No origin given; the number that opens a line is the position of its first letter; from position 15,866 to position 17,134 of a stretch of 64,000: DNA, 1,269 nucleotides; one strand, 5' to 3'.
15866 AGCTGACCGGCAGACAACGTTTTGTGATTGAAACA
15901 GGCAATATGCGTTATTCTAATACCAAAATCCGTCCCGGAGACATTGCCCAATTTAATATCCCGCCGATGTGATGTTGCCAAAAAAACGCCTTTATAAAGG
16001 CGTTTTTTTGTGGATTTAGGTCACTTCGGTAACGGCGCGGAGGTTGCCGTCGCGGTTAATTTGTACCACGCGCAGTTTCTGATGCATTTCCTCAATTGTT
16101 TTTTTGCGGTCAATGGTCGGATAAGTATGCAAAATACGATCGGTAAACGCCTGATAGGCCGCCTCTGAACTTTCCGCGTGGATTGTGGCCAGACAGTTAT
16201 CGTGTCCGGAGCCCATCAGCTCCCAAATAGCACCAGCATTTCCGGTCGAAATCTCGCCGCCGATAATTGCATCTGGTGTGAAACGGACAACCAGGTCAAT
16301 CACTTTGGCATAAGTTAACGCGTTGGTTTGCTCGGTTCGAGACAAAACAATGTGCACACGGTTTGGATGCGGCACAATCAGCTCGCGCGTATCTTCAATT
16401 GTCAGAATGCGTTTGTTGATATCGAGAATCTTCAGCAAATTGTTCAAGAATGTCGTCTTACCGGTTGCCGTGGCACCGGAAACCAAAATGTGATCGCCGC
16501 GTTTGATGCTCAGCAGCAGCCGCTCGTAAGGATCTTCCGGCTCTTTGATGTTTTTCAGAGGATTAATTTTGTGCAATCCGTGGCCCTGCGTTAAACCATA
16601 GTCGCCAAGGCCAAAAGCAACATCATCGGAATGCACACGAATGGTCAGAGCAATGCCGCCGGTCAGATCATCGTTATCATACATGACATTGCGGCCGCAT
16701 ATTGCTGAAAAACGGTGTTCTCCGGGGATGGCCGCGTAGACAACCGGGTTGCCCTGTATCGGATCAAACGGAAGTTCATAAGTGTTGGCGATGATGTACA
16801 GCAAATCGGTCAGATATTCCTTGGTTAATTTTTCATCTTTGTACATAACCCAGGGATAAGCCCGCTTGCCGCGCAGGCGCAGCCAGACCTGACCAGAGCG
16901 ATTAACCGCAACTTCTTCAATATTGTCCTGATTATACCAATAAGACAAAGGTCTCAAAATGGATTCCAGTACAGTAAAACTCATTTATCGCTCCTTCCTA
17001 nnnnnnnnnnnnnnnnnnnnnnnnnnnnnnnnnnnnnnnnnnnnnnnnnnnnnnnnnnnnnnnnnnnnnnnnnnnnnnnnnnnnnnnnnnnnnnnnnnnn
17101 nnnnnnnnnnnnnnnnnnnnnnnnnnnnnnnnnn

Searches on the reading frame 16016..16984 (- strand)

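Call 6: search_protein_families(library=pfam, proteins=[window:16016-16984:-], max_evalue=0.01)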
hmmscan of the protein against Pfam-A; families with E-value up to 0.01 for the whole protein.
window:16016-16984:- (322 aa): 5 families
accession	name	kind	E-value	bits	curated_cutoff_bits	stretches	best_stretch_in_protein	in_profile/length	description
PF00437.27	T2SSE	-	5.1e-22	78.5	24.9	1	164-277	143-252/370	Type II/IV secretion system protein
PF01580.24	FtsK_SpoIIIE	-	0.00039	20.4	24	1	161-184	36-60/221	FtsK/SpoIIIE family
PF12775.13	AAA_7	-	0.0029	17.6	25.8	0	158-191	28-61/181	P-loop containing dynein motor region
PF13191.12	AAA_16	-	0.0037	18.2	32.6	1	160-196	19-57/167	AAA ATPase domain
PF02367.23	TsaE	-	0.0074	16.7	26.6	0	153-193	11-51/128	Threonylcarbamoyl adenosine biosynthesis protein TsaE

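Call 72: search_protein_families(library=ncbifam, proteins=[window:16016-16984:-], max_evalue=0.00001)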
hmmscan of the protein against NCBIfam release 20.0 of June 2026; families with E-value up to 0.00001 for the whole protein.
window:16016-16984:- (322 aa): 16 families
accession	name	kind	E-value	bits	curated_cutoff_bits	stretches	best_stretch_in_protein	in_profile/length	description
TIGR02788.1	VirB11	equivalog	2.9e-40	138.2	249.95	1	16-321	1-306/308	P-type DNA transfer ATPase VirB11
NF010475.0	PRK13900.1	equivalog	1.4e-34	119.6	389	1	2-319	4-320/333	type IV secretion system ATPase VirB11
NF010425.0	PRK13851.1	equivalog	3.6e-24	85.3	461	1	6-277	7-277/344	type IV secretion system protein VirB11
TIGR02782.1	TrbB_P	equivalog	7.4e-22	78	304.55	1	160-321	133-290/303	P-type conjugative transfer ATPase TrbB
TIGR03819.1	heli_sec_ATPase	hypoth_equivalog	5e-20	72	373.15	1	161-275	176-292/340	TadA family conjugal transfer-associated ATPase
NF058587.1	archaellum_moto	equivalog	7.7e-20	71.1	550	1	156-283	268-396/527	archaellum flagellar ATPase motor FlaI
NF010469.0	PRK13894.1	subfamily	2.9e-13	49.9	508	1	156-321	142-304/320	conjugal transfer ATPase TrbB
NF010407.0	PRK13833.1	subfamily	1e-12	48.1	499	1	163-321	144-297/323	conjugal transfer protein TrbB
NF053672.1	bindosome_BasE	exception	1.4e-12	47.2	1000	1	167-272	274-380/512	bindosome assembly system ATPase subunit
NF041000.1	ATPase_ComGA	equivalog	1.8e-12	46.9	300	1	164-280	129-242/267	competence type IV pilus ATPase ComGA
TIGR01420.1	pilT_fam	subfamily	1.4e-11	44.2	319.1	1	161-307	121-262/343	PilT/PilU family type 4a pilus ATPase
TIGR02533.1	type_II_gspE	equivalog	8e-08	31.4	630.25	1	165-282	245-358/486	type II secretion system ATPase GspE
TIGR02525.1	plasmid_TraJ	equivalog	1.3e-07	31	368.3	1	148-308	137-293/372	plasmid transfer ATPase TraJ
NF053534.1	T4PilAsmATPsTfpB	equivalog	1.1e-06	27.3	850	1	165-274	338-443/584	type IV pilus assembly ATPase TfpB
TIGR02538.1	type_IV_pilB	equivalog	2.8e-06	26.2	675.65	1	165-249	318-398/564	type IV-A pilus assembly ATPase PilB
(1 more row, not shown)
